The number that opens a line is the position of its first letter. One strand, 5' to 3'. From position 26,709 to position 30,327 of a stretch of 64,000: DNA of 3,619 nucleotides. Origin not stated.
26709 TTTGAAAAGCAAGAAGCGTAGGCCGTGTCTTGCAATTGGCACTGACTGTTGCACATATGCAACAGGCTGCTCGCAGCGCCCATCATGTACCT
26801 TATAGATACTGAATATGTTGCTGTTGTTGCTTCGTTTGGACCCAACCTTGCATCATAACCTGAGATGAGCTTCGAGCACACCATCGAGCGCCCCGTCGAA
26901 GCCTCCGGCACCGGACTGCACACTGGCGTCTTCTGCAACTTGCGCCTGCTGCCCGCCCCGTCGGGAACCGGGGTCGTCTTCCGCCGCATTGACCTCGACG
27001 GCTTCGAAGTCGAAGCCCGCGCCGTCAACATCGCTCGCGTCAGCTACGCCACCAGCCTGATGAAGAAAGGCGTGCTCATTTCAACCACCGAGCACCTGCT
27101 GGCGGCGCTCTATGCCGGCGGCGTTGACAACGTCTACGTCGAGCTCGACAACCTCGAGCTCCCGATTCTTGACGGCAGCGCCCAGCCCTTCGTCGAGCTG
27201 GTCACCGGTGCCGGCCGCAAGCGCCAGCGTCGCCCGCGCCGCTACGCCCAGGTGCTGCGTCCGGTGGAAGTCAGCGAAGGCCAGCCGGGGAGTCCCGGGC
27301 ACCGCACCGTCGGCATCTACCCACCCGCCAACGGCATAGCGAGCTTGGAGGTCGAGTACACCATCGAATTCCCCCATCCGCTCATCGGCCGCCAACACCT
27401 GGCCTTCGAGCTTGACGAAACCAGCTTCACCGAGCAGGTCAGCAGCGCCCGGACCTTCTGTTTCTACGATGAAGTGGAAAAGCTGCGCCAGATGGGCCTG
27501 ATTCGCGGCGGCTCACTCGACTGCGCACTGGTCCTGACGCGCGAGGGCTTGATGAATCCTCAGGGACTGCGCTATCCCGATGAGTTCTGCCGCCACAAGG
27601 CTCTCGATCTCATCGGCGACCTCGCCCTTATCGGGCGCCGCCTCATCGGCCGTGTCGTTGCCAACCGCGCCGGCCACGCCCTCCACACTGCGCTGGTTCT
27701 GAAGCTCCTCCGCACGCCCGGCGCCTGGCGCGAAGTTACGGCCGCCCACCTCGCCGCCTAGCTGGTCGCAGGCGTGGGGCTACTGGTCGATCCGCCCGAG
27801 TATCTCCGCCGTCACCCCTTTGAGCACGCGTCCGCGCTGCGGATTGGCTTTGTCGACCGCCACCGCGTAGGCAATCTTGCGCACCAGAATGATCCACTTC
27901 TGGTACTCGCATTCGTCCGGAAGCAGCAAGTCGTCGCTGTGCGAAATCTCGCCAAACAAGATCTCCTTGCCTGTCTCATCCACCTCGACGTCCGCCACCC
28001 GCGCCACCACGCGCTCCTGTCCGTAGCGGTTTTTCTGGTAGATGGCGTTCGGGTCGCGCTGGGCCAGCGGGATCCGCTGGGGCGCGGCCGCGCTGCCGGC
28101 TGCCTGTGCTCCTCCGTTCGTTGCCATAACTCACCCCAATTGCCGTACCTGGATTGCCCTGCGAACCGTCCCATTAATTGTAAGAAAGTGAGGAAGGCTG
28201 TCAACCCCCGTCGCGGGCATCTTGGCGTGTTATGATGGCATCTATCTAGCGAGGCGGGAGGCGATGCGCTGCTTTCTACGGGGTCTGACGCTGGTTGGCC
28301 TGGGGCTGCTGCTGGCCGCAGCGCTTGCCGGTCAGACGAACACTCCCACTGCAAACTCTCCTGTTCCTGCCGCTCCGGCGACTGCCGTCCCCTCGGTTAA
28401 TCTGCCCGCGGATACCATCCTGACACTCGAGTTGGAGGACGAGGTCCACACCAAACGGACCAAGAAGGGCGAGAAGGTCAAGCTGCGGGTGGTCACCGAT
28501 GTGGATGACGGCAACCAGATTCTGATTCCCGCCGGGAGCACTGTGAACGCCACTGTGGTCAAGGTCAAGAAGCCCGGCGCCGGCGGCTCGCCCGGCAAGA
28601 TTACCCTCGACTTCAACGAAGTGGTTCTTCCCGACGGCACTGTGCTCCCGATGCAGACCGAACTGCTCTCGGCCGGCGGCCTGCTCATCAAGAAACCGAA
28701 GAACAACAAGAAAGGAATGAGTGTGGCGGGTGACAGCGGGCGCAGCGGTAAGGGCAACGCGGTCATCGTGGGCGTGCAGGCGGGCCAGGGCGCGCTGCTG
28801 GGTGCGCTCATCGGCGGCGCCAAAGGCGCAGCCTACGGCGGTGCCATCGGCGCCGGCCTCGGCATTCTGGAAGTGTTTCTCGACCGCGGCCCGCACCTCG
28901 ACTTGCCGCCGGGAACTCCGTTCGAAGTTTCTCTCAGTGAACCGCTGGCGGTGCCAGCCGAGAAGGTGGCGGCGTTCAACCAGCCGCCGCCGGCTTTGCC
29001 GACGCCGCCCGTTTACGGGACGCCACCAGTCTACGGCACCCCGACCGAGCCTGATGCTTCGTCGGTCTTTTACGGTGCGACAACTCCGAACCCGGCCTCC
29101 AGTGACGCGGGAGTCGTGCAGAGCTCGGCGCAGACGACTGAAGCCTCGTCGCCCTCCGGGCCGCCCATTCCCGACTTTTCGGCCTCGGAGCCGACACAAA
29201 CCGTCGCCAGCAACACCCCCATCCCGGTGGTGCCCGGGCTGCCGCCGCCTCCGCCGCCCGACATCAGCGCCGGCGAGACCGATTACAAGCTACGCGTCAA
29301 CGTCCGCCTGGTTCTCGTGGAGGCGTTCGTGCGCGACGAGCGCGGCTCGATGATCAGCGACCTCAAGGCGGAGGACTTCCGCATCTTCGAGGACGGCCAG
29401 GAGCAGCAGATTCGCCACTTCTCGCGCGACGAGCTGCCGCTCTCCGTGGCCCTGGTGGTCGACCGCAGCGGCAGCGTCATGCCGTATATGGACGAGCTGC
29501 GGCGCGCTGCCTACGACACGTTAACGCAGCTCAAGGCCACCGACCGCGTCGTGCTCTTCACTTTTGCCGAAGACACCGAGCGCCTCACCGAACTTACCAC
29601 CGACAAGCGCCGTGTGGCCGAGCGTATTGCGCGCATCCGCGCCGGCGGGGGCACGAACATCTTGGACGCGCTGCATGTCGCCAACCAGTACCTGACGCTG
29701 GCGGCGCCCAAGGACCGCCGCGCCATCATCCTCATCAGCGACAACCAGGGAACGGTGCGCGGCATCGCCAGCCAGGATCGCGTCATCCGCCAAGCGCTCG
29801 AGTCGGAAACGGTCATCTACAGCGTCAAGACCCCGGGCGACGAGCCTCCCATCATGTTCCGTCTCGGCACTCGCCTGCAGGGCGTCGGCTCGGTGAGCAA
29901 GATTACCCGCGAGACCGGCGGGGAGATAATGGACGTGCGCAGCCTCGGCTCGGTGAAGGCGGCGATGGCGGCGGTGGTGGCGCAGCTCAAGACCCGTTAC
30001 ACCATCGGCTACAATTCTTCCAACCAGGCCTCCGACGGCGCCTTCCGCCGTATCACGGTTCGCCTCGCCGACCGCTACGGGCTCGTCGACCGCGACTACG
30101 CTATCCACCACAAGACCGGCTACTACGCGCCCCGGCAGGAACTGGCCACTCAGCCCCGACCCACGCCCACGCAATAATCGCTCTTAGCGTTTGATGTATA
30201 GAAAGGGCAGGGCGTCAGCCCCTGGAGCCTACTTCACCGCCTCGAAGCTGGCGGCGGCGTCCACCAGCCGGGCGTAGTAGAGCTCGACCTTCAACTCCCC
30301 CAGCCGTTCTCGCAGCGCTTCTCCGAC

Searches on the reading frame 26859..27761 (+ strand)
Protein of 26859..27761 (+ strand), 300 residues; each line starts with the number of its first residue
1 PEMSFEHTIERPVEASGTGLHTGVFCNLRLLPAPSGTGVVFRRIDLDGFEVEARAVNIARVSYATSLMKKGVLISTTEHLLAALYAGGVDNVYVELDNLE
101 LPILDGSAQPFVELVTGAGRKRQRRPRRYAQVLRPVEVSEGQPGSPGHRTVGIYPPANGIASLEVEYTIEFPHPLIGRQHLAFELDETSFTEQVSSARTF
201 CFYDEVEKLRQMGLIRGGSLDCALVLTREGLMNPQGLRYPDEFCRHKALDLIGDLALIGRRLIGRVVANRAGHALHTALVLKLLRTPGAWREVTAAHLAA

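Call 43: search_protein_families(library=pfam, proteins=[window:26859-27761:+], max_evalue=0.0001)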
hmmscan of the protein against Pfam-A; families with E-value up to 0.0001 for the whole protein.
window:26859-27761:+ (300 aa): 1 family
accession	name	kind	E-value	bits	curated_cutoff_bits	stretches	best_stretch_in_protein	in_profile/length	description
PF03331.19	LpxC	-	1.9e-93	313.3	27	1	7-284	2-267/268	UDP-3-O-acyl N-acetylglycosamine deacetylase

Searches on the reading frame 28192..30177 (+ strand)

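Call 43: search_protein_families(library=pfam, proteins=[window:28192-30177:+], max_evalue=0.0001)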
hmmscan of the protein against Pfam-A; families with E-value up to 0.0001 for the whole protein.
window:28192-30177:+ (661 aa): 3 families
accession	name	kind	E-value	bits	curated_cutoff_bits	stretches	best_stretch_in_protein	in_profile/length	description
PF13519.12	VWA_2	-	2.9e-15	57.2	27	1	419-518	1-106/107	von Willebrand factor type A domain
PF00092.34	VWA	-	3.5e-08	34.3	23.8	1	419-546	2-138/174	von Willebrand factor type A domain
PF05762.20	VWA_CoxE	-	3.9e-08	33.4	26.4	1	407-518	47-159/222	VWA domain containing CoxE-like protein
